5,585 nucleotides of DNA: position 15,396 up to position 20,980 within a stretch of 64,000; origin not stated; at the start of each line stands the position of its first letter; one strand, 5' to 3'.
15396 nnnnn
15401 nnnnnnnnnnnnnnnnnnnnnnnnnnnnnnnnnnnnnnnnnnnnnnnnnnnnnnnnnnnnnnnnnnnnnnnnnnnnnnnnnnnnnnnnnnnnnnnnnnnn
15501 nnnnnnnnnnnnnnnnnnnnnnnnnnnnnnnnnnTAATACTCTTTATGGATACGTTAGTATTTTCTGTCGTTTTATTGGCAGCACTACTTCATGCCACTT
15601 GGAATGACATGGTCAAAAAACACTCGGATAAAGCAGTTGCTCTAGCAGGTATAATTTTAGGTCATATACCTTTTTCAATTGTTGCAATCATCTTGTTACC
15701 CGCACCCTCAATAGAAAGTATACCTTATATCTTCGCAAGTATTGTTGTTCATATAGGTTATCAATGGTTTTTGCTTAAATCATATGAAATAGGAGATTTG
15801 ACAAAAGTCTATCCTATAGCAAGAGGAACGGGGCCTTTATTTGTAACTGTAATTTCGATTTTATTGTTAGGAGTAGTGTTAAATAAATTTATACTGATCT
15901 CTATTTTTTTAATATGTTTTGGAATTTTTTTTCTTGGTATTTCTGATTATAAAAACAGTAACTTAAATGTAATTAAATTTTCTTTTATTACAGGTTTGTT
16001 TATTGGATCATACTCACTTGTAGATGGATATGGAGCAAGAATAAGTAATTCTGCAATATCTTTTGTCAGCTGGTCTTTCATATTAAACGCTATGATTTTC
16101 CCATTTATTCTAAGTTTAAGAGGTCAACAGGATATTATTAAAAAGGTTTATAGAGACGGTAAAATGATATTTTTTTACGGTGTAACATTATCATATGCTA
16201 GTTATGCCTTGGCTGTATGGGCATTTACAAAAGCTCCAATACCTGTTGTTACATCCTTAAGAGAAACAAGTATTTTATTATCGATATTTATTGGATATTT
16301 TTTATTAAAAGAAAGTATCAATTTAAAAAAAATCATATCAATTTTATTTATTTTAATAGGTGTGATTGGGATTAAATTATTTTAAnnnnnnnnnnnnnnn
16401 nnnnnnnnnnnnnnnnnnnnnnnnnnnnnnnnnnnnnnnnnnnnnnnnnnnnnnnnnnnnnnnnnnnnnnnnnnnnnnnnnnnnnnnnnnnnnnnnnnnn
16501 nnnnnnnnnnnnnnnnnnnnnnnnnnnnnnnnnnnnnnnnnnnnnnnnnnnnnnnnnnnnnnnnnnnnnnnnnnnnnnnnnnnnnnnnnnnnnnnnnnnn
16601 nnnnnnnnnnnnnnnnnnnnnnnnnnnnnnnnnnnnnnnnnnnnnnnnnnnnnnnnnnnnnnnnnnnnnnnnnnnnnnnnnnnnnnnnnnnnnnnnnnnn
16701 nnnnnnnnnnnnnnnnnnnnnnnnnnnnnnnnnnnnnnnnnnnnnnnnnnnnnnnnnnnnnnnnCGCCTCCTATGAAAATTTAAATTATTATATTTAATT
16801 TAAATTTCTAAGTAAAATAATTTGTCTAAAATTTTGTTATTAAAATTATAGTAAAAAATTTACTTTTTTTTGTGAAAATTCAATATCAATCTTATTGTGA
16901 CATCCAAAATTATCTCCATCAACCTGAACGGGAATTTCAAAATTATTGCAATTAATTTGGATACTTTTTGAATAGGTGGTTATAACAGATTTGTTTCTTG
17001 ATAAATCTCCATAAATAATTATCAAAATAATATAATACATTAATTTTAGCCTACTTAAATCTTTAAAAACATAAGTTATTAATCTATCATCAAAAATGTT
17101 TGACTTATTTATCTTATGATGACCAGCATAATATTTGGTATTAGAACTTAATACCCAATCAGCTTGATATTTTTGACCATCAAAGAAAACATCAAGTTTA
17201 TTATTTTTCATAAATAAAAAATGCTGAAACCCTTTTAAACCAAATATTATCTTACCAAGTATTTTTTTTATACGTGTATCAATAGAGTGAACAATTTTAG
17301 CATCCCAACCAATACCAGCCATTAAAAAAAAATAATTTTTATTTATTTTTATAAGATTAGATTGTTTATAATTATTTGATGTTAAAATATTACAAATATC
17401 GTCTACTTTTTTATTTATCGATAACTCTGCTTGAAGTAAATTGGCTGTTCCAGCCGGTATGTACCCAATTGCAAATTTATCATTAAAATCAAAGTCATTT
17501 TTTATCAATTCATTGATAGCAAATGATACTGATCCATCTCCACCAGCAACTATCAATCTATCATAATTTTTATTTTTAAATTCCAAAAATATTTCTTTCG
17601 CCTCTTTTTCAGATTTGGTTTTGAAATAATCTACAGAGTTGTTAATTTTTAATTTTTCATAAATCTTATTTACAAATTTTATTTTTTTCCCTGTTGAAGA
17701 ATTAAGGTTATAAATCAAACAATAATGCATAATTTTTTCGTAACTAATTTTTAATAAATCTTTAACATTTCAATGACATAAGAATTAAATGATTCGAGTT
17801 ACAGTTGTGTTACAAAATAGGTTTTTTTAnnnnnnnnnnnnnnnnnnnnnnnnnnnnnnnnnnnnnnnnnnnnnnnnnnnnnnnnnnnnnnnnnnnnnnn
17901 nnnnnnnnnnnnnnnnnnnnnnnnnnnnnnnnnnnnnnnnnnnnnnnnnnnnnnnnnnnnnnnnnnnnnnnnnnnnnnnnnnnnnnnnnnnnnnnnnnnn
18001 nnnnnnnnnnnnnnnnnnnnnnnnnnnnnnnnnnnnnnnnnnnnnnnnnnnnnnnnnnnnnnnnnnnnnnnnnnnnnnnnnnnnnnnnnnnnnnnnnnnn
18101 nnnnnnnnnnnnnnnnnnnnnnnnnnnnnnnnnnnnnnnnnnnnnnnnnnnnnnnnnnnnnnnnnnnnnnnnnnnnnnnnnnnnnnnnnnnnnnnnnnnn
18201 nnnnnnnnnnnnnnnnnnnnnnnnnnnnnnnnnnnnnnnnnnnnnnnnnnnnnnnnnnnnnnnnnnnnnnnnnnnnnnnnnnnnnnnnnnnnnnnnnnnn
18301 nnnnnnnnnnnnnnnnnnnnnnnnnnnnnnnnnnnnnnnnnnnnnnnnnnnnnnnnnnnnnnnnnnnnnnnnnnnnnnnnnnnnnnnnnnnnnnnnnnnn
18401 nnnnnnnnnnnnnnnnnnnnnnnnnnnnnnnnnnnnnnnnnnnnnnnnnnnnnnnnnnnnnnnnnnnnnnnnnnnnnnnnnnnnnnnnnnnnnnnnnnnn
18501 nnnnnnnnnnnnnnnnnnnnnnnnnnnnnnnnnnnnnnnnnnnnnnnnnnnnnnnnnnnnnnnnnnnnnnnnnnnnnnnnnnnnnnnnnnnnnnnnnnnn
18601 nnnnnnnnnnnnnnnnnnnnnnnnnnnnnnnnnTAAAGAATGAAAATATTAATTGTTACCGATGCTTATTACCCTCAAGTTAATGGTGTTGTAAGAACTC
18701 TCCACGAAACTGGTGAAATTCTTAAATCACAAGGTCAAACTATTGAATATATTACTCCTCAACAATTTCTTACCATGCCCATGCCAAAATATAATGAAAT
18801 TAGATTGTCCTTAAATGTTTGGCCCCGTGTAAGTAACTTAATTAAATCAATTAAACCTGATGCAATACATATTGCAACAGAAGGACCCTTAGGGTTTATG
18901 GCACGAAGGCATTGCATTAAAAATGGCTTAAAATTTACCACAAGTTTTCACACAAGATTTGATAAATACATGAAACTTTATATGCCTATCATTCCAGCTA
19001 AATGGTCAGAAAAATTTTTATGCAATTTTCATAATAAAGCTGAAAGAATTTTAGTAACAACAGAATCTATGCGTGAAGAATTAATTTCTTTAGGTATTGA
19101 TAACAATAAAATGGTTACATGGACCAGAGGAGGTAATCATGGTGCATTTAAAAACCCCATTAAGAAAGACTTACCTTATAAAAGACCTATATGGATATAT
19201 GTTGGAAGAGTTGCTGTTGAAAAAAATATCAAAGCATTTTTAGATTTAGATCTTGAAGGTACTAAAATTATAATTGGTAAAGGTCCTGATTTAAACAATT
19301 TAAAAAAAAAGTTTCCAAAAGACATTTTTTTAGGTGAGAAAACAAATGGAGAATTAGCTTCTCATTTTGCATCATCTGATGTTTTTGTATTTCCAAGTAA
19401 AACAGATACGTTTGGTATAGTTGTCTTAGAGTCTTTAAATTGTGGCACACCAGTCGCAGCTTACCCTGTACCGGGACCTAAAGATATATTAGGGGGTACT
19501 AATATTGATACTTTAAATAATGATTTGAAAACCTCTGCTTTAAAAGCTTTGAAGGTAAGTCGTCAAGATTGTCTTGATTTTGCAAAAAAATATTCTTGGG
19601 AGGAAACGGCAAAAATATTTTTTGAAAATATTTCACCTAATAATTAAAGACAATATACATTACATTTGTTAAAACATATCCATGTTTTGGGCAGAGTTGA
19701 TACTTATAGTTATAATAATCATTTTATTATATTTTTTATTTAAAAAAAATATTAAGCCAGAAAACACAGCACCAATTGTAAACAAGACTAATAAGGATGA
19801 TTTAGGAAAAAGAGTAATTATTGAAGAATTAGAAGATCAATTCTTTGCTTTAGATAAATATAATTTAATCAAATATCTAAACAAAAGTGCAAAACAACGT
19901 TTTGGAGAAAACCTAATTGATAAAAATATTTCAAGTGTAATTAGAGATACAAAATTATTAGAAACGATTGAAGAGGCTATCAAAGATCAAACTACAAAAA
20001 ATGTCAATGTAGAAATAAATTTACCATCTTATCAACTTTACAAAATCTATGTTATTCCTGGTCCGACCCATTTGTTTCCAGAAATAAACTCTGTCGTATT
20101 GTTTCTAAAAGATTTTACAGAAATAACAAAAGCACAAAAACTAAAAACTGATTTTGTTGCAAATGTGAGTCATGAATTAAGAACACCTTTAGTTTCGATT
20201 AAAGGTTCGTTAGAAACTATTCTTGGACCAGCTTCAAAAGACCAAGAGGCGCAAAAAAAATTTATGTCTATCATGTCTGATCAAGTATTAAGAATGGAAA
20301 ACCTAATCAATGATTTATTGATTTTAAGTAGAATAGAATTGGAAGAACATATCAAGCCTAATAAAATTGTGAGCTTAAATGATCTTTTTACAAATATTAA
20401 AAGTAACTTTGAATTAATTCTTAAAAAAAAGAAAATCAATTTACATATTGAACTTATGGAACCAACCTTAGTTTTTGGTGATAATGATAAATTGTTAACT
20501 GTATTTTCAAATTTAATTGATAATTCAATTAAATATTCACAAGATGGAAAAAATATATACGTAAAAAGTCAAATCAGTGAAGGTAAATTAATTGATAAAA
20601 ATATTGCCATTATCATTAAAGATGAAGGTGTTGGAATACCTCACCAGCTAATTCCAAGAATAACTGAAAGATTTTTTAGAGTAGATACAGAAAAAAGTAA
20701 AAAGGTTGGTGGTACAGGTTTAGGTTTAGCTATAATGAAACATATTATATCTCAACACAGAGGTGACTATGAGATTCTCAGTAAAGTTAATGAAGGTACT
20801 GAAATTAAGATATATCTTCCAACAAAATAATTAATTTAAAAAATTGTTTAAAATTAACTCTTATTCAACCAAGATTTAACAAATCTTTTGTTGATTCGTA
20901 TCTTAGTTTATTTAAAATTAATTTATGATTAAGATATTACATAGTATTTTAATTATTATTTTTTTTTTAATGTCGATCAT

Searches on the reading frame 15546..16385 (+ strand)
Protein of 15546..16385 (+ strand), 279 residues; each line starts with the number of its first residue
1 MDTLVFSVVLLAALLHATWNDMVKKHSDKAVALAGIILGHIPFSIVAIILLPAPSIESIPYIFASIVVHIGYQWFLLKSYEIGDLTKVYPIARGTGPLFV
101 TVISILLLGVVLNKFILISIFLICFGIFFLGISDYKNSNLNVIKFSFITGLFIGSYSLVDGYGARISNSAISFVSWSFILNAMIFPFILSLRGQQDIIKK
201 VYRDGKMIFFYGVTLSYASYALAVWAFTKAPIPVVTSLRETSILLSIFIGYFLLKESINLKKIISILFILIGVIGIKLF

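Call 20: search_protein_families(library=pfam, proteins=[window:15546-16385:+], max_evalue=0.001)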
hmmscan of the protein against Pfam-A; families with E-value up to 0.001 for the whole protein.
window:15546-16385:+ (279 aa): 1 family
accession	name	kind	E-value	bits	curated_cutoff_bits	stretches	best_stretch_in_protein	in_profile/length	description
PF00892.27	EamA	-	1.6e-18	67.7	28.2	2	145-276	6-133/135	EamA-like transporter family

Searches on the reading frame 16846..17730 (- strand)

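Call 20: search_protein_families(library=pfam, proteins=[window:16846-17730:-], max_evalue=0.001)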
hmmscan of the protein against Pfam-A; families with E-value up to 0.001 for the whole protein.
window:16846-17730:- (294 aa): 2 families
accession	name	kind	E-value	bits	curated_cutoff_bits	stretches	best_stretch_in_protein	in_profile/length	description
PF00781.29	DAGK_cat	-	9.4e-23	80.6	23.6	1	3-128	2-124/125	Diacylglycerol kinase catalytic domain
PF19279.4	YegS_C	-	0.00019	21.6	27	1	140-276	5-141/158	YegS C-terminal NAD kinase beta sandwich-like domain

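Call 28: search_protein_families(library=ncbifam, proteins=[window:16846-17730:-], max_evalue=0.001)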
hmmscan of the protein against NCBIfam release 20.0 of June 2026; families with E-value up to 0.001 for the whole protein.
window:16846-17730:- (294 aa): 11 families
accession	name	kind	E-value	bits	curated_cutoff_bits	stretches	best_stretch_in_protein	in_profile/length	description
NF009874.0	PRK13337.1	equivalog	2.8e-28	98.7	385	1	5-278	7-277/305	diacylglycerol kinase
NF009605.0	PRK13059.1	equivalog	1.7e-27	96.1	313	1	5-292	6-289/295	putative lipid kinase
NF009604.0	PRK13057.1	equivalog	1.5e-26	93.1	274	1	5-273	13-274/302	lipid kinase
TIGR00147.1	TIGR00147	subfamily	6.1e-26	91.1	118.65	1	2-287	3-287/296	YegS/Rv2252/BmrU family lipid kinase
NF002033.0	PRK00861.1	subfamily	5.9e-22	77.7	293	1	4-188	15-193/328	putative lipid kinase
NF009603.0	PRK13055.1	subfamily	2.3e-19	69.5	342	1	5-292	7-297/335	diacylglycerol kinase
NF009602.0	PRK13054.1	equivalog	4.6e-19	68.6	284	1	42-289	43-287/301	lipid kinase YegS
NF009025.0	PRK12361.1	equivalog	3e-18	65.3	505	1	4-189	245-428/546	hypothetical protein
TIGR03702.1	lip_kinase_YegS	equivalog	1.4e-15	57.1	387.45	1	39-286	36-280/295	lipid kinase YegS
NF040993.1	MamU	equivalog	4.5e-14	52.5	400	1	49-273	53-273/296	lipid kinase MamU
NF008882.0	PRK11914.1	equivalog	3.9e-12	45.9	302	1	40-283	49-291/306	diacylglycerol kinase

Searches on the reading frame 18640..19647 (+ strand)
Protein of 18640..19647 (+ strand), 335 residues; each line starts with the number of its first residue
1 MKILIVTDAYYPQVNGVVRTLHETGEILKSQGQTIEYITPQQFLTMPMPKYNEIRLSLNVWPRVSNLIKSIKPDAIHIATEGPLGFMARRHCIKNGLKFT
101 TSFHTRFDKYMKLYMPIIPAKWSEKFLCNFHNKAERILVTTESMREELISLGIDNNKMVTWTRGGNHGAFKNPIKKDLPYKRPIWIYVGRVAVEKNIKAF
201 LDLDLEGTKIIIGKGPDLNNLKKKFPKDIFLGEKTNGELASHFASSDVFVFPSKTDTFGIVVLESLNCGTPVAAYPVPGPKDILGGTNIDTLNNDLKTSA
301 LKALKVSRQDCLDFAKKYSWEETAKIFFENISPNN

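Call 7: search_protein_families(library=pfam, proteins=[window:18640-19647:+], max_evalue=0.01)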
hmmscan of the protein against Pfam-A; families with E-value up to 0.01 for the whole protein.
window:18640-19647:+ (335 aa): 5 families
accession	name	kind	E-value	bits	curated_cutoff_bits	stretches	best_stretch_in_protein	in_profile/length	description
PF13439.12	Glyco_transf_4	-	9.4e-20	71.7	28.5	1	14-164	1-165/170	Glycosyltransferase Family 4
PF00534.26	Glycos_transf_1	-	2.1e-16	60.4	26.4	1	175-284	8-131/172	Glycosyl transferases group 1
PF13692.12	Glyco_trans_1_4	-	2.3e-14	54.3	27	1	183-286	2-119/142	Glycosyl transferases group 1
PF13579.12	Glyco_trans_4_4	-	1.1e-07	32.8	29.7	1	46-160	45-154/158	Glycosyl transferase 4-like domain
PF20706.3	GT4-conflict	-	3.6e-05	23.3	26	1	236-272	272-308/385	Family 4 Glycosyltransferase in conflict systems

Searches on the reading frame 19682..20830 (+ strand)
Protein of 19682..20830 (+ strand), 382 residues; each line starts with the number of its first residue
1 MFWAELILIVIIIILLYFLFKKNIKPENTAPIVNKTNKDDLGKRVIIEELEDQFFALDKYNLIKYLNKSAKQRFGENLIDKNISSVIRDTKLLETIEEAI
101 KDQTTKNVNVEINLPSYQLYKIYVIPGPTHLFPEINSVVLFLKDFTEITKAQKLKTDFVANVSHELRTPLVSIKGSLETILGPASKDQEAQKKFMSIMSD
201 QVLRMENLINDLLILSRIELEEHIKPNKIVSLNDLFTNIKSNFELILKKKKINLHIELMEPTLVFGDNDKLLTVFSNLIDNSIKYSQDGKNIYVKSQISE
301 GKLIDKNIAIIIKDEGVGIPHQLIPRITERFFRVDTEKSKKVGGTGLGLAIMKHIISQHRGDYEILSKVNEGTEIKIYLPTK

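Call 7: search_protein_families(library=pfam, proteins=[window:19682-20830:+], max_evalue=0.01)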
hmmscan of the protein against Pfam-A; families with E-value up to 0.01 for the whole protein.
window:19682-20830:+ (382 aa): 3 families
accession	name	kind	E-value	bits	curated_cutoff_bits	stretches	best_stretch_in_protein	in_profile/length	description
PF02518.31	HATPase_c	-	9.5e-25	87.6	26.4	1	266-381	1-109/111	Histidine kinase-, DNA gyrase B-, and HSP90-like ATPase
PF00512.31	HisKA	-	9.2e-18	64.5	26.9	1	155-219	2-64/66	His Kinase A (phospho-acceptor) domain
PF14501.12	HATPase_c_5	-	4.7e-05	23.7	22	1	271-368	6-91/102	GHKL domain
